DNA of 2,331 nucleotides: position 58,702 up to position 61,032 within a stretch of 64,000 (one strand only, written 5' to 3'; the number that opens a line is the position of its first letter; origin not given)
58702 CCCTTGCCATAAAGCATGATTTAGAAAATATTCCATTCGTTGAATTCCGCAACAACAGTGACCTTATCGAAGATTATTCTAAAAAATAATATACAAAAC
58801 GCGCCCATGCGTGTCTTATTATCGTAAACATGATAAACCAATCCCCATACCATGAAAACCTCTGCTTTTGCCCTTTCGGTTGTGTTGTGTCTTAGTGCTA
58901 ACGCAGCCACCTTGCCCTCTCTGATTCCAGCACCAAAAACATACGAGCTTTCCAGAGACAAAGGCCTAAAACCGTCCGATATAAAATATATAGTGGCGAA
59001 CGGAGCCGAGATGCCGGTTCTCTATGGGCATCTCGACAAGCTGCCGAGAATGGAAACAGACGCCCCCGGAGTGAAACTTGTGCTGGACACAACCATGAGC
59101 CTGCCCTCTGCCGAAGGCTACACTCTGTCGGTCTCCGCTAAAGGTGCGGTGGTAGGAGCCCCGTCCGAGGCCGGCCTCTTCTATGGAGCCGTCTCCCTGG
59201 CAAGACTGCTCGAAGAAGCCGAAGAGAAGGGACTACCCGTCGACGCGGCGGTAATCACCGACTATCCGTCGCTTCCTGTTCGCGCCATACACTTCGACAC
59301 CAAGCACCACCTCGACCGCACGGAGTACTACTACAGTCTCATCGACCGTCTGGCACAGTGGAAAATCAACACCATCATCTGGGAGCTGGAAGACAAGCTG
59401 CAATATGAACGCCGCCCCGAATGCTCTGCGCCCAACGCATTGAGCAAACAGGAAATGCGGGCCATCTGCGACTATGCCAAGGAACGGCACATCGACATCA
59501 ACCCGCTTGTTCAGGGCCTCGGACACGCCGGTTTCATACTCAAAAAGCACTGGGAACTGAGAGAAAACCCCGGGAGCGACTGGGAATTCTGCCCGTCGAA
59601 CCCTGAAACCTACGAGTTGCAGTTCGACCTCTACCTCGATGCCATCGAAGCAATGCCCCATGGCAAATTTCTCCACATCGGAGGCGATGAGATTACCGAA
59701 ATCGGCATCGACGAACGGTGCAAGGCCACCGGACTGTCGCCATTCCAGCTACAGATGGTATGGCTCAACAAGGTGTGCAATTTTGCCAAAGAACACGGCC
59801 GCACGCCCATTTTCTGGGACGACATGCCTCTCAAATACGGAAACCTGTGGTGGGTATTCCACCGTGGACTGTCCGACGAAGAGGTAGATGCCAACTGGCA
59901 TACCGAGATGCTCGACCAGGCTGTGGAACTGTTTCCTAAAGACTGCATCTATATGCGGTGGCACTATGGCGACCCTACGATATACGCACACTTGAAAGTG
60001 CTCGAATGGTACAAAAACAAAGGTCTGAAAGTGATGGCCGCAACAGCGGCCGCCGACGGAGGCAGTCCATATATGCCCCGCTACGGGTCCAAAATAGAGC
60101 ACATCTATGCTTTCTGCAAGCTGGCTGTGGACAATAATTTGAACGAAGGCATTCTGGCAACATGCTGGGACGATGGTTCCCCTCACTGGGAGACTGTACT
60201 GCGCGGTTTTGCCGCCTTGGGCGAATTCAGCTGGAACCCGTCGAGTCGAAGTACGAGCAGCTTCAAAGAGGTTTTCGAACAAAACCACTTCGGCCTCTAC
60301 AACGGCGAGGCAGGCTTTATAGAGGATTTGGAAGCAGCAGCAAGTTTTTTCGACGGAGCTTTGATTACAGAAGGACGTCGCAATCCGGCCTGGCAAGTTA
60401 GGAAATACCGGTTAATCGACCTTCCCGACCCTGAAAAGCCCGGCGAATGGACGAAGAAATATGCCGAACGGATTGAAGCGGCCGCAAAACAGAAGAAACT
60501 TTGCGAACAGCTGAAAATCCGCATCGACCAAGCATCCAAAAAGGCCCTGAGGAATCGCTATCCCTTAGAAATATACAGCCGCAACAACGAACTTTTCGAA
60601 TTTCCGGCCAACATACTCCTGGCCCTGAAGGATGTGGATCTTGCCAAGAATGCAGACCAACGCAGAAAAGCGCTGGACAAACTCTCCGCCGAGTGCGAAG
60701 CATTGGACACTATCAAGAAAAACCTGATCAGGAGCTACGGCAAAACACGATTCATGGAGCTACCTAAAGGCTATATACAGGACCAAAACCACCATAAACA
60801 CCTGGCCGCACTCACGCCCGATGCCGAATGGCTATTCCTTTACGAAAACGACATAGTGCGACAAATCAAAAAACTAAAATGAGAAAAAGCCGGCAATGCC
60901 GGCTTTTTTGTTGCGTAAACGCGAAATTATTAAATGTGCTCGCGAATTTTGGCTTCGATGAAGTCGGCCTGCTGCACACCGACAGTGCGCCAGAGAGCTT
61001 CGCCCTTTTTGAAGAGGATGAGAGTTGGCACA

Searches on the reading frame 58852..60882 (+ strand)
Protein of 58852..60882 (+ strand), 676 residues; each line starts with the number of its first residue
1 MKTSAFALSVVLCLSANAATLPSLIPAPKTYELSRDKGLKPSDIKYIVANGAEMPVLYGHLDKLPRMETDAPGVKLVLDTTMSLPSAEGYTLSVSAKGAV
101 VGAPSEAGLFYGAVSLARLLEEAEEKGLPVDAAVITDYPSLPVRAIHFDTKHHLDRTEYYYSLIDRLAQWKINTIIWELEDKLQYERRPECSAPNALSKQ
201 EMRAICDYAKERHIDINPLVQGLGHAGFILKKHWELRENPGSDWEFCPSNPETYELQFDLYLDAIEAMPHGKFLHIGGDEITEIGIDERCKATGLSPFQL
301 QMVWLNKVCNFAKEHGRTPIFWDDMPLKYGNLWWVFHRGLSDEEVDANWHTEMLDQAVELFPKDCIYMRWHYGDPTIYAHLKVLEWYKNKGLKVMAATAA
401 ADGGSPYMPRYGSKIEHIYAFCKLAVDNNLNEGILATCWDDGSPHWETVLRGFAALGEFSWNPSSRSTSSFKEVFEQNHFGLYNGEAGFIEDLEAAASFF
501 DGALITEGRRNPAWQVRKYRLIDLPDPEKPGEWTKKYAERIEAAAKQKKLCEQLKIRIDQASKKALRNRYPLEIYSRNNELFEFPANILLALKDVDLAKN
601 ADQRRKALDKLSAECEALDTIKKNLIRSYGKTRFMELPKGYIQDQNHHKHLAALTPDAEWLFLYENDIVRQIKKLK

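Call 75: search_protein_families(library=pfam, proteins=[window:58852-60882:+], max_evalue=0.00001)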
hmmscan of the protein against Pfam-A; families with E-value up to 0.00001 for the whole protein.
window:58852-60882:+ (676 aa): 2 families
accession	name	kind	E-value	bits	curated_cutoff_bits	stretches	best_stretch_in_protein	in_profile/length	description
PF00728.28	Glyco_hydro_20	-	7.9e-14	52.2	22.3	1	144-330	4-227/348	Glycosyl hydrolase family 20, catalytic domain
PF02838.20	Glyco_hydro_20b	-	1.4e-10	42.5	26.1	1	81-138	69-124/124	Glycosyl hydrolase family 20, domain 2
